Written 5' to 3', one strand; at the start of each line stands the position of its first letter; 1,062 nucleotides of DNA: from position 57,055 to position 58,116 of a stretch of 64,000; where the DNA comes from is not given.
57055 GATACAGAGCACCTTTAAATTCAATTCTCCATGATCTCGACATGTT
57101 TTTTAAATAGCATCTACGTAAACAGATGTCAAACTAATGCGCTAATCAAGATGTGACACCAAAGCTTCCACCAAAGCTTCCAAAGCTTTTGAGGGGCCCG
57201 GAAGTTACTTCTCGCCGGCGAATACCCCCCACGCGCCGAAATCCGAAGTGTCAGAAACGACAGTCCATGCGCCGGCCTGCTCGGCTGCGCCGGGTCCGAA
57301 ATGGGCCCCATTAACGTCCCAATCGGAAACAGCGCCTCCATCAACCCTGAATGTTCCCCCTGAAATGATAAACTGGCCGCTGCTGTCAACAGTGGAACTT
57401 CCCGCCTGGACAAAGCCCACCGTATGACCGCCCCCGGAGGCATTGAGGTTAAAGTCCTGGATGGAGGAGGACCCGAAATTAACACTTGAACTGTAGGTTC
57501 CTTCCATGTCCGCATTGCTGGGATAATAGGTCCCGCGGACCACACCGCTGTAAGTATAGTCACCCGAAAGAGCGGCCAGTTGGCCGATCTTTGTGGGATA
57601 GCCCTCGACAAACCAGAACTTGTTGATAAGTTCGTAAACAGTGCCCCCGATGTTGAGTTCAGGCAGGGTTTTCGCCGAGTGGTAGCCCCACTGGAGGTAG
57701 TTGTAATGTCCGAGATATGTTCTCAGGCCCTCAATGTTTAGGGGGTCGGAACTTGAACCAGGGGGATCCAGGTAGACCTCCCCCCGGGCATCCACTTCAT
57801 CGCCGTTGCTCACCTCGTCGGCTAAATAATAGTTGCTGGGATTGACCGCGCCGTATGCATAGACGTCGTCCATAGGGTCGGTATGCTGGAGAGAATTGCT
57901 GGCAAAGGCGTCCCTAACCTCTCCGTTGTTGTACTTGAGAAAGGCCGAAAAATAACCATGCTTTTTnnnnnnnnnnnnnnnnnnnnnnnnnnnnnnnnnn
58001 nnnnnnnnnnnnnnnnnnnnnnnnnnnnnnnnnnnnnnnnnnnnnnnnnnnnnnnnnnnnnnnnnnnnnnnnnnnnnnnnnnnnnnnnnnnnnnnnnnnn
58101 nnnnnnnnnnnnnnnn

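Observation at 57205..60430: Slam-like (TPR + DUF560-type barrel) translocator with an adjacent FecR-domain / TbpB-like-barrel cargo: a type XI secretion pair in an unexpected host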

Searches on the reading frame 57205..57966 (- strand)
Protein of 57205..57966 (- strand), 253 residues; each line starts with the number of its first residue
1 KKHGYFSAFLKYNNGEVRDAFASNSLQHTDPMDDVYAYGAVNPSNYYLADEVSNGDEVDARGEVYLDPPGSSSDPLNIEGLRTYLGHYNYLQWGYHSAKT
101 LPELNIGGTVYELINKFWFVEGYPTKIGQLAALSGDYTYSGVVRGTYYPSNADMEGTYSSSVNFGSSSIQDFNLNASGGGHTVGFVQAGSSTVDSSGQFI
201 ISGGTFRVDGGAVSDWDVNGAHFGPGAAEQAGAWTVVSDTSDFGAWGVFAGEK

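Call 79: search_protein_representatives(protein=window:57205-57966:-)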
Query: 253 residues. Proteins with E-value up to 0.001 (for the whole library): 143; up to 1e-10: 62; up to 1e-30: 9. The best 143 are listed.
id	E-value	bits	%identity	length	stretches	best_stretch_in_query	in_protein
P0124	6.4e-79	281.8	56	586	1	3-252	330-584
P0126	1.7e-73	264.0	55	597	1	3-253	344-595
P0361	1.2e-68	248.1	30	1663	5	4-253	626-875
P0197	5.4e-67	242.7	56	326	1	3-251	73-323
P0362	3.4e-64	233.5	32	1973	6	3-253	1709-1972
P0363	6.5e-64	232.6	55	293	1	3-252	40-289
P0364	6.0e-51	190.1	45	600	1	3-253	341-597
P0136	5.4e-48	180.4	43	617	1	4-252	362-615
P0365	4.6e-39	151.1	33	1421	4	83-252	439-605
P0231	1.1e-25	107.3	35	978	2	65-252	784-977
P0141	9.8e-25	104.2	41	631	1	4-252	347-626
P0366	2.7e-24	102.7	36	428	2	83-252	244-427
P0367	5.7e-24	101.7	35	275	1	3-251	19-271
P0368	1.7e-22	96.8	31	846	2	2-252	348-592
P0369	4.7e-22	95.4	38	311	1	2-252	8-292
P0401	1.3e-11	61.1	32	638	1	10-253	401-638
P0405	4.3e-11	59.5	34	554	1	84-250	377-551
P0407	5.7e-11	59.0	32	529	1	61-252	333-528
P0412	1.7e-10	57.5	33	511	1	84-250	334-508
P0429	4.7e-08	49.5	38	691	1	82-234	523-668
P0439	5.0e-07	46.1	34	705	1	69-252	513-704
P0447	3.3e-06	43.4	32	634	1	80-240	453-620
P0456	3.7e-05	40.0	31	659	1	84-251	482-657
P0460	4.2e-05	39.8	32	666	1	84-250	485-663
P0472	4.3e-04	36.5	29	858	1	86-252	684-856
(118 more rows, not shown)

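Call 84: search_protein_families(library=pfam, alignment_id=A4, max_evalue=0.001)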
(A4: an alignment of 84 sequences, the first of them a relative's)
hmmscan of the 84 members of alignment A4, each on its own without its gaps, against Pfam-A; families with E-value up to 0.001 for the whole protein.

A. member 1, P0364 (600 aa): 1 family
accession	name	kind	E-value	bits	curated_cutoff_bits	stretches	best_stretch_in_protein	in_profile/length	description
PF04773.18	FecR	-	9.2e-12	45.7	24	1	92-179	1-81/97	FecR protein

B. families by the number of members that match (of 84 scanned): 20 families
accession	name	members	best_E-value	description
PF04773.18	FecR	44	4.2e-13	FecR protein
PF01298.24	TbpB_B_D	23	2.6e-18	C-lobe and N-lobe beta barrels of Tf-binding protein B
PF08794.16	FHBP_C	4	2.9e-10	Factor H binding protein, C-terminal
PF03783.19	CsgG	4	2.2e-09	Curli production assembly/transport component CsgG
PF07719.23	TPR_2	3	1.5e-13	Tetratricopeptide repeat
PF00515.34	TPR_1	3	6.6e-10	Tetratricopeptide repeat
PF01551.29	Peptidase_M23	2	2.5e-14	Peptidase family M23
PF13174.12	TPR_6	2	4.5e-11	Tetratricopeptide repeat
PF14559.12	TPR_19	2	2.4e-09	Tetratricopeptide repeat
PF05257.22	CHAP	2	3.3e-09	CHAP domain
PF13432.12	TPR_16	2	3.6e-09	Tetratricopeptide repeat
PF13414.12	TPR_11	2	4.9e-06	TPR repeat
PF13181.12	TPR_8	2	0.00011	Tetratricopeptide repeat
PF00452.24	Bcl-2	1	4.2e-23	Apoptosis regulator proteins, Bcl-2 family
PF02839.19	CBM_5_12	1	1.1e-15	Carbohydrate-binding module family 5/12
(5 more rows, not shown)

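Call 86: search_protein_families(library=pfam, proteins=[P0472, P0429, P0439, P0456, P0460, P0401, P0447, P0405, P0407, P0412], max_evalue=0.001)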
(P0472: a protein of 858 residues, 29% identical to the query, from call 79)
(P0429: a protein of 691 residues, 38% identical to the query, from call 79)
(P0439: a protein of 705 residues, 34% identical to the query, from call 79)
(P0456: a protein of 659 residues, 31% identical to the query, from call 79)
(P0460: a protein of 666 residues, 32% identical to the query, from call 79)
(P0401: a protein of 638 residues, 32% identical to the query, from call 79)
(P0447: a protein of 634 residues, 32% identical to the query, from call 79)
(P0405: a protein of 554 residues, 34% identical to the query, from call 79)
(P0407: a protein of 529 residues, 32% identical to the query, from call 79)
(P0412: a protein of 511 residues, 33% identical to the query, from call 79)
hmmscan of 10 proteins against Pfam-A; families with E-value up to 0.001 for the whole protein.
P0472 (858 aa): 2 families
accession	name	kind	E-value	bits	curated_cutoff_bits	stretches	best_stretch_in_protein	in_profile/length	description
PF01298.24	TbpB_B_D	-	2.5e-16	60.8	26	2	732-856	3-125/126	C-lobe and N-lobe beta barrels of Tf-binding protein B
PF08794.16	FHBP_C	-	3.2e-08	34.8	28.1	1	731-837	4-96/97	Factor H binding protein, C-terminal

P0429 (691 aa): 8 families
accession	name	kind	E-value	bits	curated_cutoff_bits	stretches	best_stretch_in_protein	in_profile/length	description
PF07719.23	TPR_2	-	1.5e-13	50.1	27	1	58-88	4-34/34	Tetratricopeptide repeat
PF00515.34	TPR_1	-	6.6e-10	38.8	27.8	0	62-87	8-33/34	Tetratricopeptide repeat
PF03783.19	CsgG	-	2.2e-09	37.4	20.8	1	166-254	23-109/210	Curli production assembly/transport component CsgG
PF13414.12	TPR_11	-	6.4e-05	23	26.8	1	64-102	3-41/42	TPR repeat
PF13181.12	TPR_8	-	0.00011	22.6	25.7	0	63-87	9-33/34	Tetratricopeptide repeat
PF01298.24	TbpB_B_D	-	0.00033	21.6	26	1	587-672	22-117/126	C-lobe and N-lobe beta barrels of Tf-binding protein B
PF13174.12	TPR_6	-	0.00061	20.7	26.3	0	92-117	3-28/33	Tetratricopeptide repeat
PF12895.13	ANAPC3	-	0.0009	19.9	27.2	0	68-115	2-49/82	Anaphase-promoting complex, cyclosome, subunit 3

P0439 (705 aa): 11 families
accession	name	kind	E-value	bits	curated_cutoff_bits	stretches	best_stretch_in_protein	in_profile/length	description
PF07719.23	TPR_2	-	1.2e-11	44.2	27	0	56-86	3-33/34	Tetratricopeptide repeat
PF13174.12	TPR_6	-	4.5e-11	43.1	26.3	0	94-121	6-33/33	Tetratricopeptide repeat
PF13428.12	TPR_14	-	3.9e-10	39.8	23.5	0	55-95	2-42/44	Tetratricopeptide repeat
PF03783.19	CsgG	-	2.2e-09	37.4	20.8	1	166-248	15-103/210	Curli production assembly/transport component CsgG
PF14559.12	TPR_19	-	2.4e-09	37.8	25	1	36-87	7-58/68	Tetratricopeptide repeat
PF13432.12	TPR_16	-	3.6e-09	37.3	32.7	1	30-87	7-64/65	Tetratricopeptide repeat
PF00515.34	TPR_1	-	4.2e-06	26.8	27.8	0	56-86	3-33/34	Tetratricopeptide repeat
PF13414.12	TPR_11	-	4.9e-06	26.6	26.8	1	61-102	1-42/42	TPR repeat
PF23914.1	TPR_CcmH_CycH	-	3.4e-05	24.2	42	1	47-106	43-102/158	Cytochrome c-type biogenesis protein H TPR domain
PF13371.12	TPR_9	-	4.8e-05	23.7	35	0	63-130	4-71/73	Tetratricopeptide repeat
PF13176.12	TPR_7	-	0.00018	21.8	27.9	0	322-347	6-33/36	Tetratricopeptide repeat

P0456 (659 aa): 1 family
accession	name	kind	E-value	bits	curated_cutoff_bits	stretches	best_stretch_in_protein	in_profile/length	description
PF01551.29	Peptidase_M23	-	2.5e-14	53.7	28.7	1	136-241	2-92/96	Peptidase family M23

P0460 (666 aa): 1 family
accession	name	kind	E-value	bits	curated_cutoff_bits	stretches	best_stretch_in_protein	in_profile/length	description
PF01298.24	TbpB_B_D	-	0.00022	22.2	26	1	541-665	9-125/126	C-lobe and N-lobe beta barrels of Tf-binding protein B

P0401 (638 aa): 6 families
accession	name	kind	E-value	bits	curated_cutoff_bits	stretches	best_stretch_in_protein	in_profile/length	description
PF14559.12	TPR_19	-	4.5e-07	30.5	25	1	39-92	12-65/68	Tetratricopeptide repeat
PF07719.23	TPR_2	-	6.2e-07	29.5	27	0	281-312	2-33/34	Tetratricopeptide repeat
PF00515.34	TPR_1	-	1.5e-05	25.1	27.8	0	284-313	5-34/34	Tetratricopeptide repeat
PF03783.19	CsgG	-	2.4e-05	24.2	20.8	1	125-201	11-94/210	Curli production assembly/transport component CsgG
PF13432.12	TPR_16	-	3.6e-05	24.6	32.7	1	39-84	18-63/65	Tetratricopeptide repeat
PF13181.12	TPR_8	-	0.00047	20.5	25.7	0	56-74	5-23/34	Tetratricopeptide repeat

P0447 (634 aa): 2 families
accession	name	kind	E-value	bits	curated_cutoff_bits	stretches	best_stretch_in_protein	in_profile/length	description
PF05257.22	CHAP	-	6.4e-07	30.2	26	1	108-159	25-72/81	CHAP domain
PF01298.24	TbpB_B_D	-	7.7e-07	30.1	26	1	509-633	9-125/126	C-lobe and N-lobe beta barrels of Tf-binding protein B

P0405 (554 aa): 1 family
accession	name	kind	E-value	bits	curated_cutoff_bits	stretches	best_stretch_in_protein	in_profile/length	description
PF01551.29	Peptidase_M23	-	5e-07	30.3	28.7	1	106-204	15-91/96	Peptidase family M23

P0407 (529 aa): 0 families

P0412 (511 aa): 1 family
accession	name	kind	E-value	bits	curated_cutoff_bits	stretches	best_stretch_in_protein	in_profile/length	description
PF05257.22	CHAP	-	3.3e-09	37.6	26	1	42-125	4-73/81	CHAP domain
